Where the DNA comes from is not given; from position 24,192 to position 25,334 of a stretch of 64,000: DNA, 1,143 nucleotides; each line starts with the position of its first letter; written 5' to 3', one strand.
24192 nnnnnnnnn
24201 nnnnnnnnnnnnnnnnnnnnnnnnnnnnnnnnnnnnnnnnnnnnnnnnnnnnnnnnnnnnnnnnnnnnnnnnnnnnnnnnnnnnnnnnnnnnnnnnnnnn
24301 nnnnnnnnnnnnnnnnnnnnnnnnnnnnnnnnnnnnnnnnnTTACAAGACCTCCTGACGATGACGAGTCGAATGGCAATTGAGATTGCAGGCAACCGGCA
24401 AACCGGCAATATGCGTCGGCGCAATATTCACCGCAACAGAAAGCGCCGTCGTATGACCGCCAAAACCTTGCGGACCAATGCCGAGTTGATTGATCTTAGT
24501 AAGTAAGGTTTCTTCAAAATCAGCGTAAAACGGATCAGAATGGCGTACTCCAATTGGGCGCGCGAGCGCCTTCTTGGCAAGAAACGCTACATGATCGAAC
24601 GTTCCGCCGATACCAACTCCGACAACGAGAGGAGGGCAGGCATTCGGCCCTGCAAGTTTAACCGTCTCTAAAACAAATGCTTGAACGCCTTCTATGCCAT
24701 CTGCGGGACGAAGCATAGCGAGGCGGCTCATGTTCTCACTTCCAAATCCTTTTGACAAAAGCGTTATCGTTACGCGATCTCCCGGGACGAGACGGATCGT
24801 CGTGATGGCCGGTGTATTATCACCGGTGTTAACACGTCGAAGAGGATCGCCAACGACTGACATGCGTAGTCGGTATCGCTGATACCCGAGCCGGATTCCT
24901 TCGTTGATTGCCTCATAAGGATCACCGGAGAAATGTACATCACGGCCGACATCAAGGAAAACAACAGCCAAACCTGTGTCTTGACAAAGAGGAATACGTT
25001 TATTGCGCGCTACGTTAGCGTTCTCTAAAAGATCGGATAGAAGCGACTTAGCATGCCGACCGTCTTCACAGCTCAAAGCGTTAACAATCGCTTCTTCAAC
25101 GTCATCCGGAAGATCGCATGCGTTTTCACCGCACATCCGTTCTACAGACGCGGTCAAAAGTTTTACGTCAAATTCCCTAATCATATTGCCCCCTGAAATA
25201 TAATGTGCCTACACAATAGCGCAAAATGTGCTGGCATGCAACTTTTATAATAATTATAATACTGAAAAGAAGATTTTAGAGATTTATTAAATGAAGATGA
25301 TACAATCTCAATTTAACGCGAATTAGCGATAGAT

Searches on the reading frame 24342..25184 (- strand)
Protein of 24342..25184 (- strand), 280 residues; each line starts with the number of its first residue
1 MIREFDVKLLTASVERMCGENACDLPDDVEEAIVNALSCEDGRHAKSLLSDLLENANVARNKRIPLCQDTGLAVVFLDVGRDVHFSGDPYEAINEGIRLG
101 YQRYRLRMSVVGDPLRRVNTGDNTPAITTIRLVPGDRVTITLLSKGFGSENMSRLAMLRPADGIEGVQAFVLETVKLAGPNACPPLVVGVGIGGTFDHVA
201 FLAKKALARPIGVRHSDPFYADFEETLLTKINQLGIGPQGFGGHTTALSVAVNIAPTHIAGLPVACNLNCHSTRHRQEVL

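Call 18: search_protein_families(library=pfam, proteins=[window:24342-25184:-], max_evalue=0.001)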
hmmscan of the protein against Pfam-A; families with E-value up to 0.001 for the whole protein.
window:24342-25184:- (280 aa): 1 family
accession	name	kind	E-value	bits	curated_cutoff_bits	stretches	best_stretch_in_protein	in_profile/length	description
PF05681.19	Fumerase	-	7.6e-107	357.1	25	1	12-277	2-268/270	Fumarate hydratase (Fumerase)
